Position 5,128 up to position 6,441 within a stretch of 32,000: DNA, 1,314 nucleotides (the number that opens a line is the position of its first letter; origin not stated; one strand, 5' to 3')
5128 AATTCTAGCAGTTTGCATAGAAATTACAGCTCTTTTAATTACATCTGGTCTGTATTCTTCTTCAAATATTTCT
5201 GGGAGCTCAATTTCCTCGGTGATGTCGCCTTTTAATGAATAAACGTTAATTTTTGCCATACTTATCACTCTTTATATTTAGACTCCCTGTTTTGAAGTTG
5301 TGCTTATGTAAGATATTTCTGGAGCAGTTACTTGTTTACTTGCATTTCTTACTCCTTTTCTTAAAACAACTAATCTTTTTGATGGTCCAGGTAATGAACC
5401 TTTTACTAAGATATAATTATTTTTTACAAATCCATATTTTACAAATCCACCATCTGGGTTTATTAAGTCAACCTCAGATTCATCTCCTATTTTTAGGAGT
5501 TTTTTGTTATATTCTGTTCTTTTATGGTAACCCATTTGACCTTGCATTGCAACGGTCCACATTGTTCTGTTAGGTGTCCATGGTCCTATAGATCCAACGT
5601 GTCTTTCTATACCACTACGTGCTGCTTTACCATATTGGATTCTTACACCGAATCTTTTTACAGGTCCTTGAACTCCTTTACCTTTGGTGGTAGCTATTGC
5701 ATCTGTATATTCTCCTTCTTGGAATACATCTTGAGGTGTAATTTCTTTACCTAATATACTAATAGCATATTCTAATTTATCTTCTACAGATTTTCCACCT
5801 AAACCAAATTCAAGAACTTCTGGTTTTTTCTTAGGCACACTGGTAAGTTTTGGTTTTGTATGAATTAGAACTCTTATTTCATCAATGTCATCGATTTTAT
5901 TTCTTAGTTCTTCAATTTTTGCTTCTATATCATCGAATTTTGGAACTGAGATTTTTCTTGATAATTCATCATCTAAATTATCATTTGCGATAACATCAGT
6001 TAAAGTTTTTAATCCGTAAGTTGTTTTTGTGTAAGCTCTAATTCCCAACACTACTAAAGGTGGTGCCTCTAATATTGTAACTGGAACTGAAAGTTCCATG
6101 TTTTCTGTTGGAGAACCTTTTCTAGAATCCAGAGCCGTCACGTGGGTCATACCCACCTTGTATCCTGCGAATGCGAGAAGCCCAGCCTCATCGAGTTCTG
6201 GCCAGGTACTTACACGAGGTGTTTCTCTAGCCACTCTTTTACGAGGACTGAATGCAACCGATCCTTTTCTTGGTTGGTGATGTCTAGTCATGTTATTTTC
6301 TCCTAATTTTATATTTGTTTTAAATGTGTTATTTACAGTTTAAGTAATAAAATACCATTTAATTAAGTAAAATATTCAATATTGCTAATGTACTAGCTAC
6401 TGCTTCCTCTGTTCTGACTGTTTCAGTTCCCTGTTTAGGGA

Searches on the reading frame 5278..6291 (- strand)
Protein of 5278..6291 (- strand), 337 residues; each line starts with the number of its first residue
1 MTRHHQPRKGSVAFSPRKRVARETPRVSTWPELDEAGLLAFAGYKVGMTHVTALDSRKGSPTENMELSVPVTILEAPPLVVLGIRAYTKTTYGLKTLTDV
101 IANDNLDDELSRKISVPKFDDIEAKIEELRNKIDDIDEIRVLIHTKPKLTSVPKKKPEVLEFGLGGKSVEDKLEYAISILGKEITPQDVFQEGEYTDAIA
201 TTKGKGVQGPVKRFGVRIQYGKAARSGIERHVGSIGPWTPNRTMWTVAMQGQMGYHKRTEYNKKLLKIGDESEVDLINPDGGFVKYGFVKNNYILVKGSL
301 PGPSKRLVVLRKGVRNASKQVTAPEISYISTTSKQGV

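Call 10: search_protein_families(library=pfam, proteins=[window:5278-6291:-])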
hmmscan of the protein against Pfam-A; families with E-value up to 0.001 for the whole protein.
window:5278-6291:- (337 aa): 1 family
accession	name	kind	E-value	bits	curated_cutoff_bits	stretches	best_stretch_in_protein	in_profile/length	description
PF00297.29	Ribosomal_L3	-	4.1e-94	316.1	22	1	3-336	5-369/369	Ribosomal protein L3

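Call 13: list_cluster_members(proteins=[window:5278-6291:-, window:25651-27141:-, window:7781-13678:-, window:14052-20165:-, window:20541-25109:-, window:6359-7198:-, window:28673-29824:-])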
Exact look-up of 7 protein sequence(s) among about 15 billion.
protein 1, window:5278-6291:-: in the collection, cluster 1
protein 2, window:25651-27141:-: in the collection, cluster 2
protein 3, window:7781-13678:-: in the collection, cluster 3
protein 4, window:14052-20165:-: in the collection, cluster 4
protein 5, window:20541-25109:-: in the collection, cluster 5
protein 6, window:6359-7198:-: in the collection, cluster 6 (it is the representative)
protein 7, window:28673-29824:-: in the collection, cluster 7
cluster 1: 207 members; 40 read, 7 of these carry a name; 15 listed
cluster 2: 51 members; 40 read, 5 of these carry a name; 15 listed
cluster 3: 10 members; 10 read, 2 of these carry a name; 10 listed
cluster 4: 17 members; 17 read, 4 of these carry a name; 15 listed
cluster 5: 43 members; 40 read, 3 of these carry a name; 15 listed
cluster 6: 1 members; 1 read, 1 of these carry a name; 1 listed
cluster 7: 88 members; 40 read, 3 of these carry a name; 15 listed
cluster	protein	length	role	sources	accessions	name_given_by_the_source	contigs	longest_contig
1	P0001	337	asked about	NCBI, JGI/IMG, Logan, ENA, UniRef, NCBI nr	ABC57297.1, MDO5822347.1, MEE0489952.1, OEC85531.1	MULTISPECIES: 50S ribosomal protein L3 [Methanosphaera] | large subunit ribosomal protein L3 | Large ribosomal subunit protein uL3 n=2 Tax=Methanosphaera stadtmanae TaxID=2317 ...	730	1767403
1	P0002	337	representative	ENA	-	-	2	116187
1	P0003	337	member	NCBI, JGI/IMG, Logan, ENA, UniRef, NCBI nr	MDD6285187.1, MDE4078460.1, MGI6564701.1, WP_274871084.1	50S ribosomal protein L3 [Candidatus Methanosphaera massiliense] | large subunit ribosomal protein L3 | 50S ribosomal protein L3 n=1 Tax=Methanosphaera TaxID=2316 RepID=UPI0023802162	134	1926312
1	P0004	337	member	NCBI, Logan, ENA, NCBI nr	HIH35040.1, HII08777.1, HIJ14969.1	MAG TPA: 50S ribosomal protein L3 [Methanosphaera sp.] | 50S ribosomal protein L3 [Methanosphaera sp.]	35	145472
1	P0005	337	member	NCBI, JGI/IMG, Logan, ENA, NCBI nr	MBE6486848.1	MAG: 50S ribosomal protein L3 [Methanosphaera stadtmanae] | 50S ribosomal protein L3 [Methanosphaera stadtmanae]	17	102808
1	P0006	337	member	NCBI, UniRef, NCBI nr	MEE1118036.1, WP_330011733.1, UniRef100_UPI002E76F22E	50S ribosomal protein L3 [Methanosphaera sp.] | 50S ribosomal protein L3 n=1 Tax=Methanosphaera sp. TaxID=2666342 RepID=UPI002E76F22E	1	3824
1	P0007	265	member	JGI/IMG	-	large subunit ribosomal protein L3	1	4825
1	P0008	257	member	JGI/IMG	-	large subunit ribosomal protein L3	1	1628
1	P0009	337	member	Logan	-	-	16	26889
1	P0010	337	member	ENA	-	-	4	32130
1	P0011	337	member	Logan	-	-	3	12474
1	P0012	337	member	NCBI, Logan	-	-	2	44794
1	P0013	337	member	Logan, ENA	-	-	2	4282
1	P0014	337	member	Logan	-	-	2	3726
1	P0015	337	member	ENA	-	-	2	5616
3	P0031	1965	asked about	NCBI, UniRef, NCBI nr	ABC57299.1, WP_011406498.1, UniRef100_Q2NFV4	beta strand repeat-containing protein [Methanosphaera stadtmanae] | Member of asn/thr-rich large protein family n=1 Tax=Methanosphaera stadtmanae (strain ... | Ig-like domain-containing protein [Methanosphaera stadtmanae]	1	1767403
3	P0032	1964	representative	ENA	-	-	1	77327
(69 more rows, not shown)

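Call 14: find_encoding_contigs(protein=window:5278-6291:-, flank=10000, max_places=10)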
Protein window:5278-6291:- (337 aa): 23 contigs read that carry it; 6 places shown.
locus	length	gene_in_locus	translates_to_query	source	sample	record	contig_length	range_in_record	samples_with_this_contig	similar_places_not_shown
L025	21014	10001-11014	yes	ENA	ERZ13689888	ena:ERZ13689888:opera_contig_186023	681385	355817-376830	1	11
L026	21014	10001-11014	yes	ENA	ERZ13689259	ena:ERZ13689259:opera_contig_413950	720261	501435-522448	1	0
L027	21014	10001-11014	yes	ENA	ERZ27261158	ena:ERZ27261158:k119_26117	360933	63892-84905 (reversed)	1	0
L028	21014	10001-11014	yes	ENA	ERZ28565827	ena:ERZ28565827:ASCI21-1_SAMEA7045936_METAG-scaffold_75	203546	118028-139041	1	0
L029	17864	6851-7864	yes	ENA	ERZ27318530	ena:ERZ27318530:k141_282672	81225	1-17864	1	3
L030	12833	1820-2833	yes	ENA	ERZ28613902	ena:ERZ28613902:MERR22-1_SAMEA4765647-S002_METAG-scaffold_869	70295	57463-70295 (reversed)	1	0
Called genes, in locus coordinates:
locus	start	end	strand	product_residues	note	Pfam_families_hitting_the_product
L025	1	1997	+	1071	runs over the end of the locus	-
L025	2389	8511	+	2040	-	PF16640:Big_3_5 (weak)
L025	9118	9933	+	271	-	PF02598:Methyltrn_RNA_3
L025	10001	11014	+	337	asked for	PF00297:Ribosomal_L3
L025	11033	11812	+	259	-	PF00573:Ribosomal_L4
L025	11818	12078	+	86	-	PF00276:Ribosomal_L23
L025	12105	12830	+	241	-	PF00181:Ribosomal_L2_N, PF03947:Ribosomal_L2_C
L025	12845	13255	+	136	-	PF00203:Ribosomal_S19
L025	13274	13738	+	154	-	PF00237:Ribosomal_L22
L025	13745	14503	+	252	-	PF07650:KH_2, PF00189:Ribosomal_S3_C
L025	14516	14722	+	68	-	PF00831:Ribosomal_L29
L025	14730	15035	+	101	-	PF01253:SUI1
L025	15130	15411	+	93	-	PF01868:RNase_P-MRP_p29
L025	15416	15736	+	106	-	PF00366:Ribosomal_S17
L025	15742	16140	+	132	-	PF00238:Ribosomal_L14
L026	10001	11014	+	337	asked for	PF00297:Ribosomal_L3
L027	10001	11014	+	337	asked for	PF00297:Ribosomal_L3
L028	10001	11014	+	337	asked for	PF00297:Ribosomal_L3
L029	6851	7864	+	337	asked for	PF00297:Ribosomal_L3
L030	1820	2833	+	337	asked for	PF00297:Ribosomal_L3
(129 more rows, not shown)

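Call 40: find_encoding_contigs(protein=P0032, flank=10000, max_places=3)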
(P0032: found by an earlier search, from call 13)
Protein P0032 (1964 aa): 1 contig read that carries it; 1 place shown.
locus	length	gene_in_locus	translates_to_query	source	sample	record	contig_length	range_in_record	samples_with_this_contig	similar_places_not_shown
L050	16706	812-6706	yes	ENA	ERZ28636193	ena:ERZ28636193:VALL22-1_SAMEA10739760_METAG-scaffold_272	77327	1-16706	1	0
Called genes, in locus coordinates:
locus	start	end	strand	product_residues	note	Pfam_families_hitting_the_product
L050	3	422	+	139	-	?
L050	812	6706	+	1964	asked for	-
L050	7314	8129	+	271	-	PF02598:Methyltrn_RNA_3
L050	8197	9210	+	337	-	PF00297:Ribosomal_L3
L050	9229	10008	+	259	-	PF00573:Ribosomal_L4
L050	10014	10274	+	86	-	PF00276:Ribosomal_L23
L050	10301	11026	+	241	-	PF00181:Ribosomal_L2_N, PF03947:Ribosomal_L2_C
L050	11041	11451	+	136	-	PF00203:Ribosomal_S19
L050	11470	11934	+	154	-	PF00237:Ribosomal_L22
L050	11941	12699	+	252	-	PF07650:KH_2, PF00189:Ribosomal_S3_C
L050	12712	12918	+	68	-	PF00831:Ribosomal_L29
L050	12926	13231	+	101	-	PF01253:SUI1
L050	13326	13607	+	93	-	PF01868:RNase_P-MRP_p29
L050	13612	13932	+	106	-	PF00366:Ribosomal_S17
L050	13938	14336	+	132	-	PF00238:Ribosomal_L14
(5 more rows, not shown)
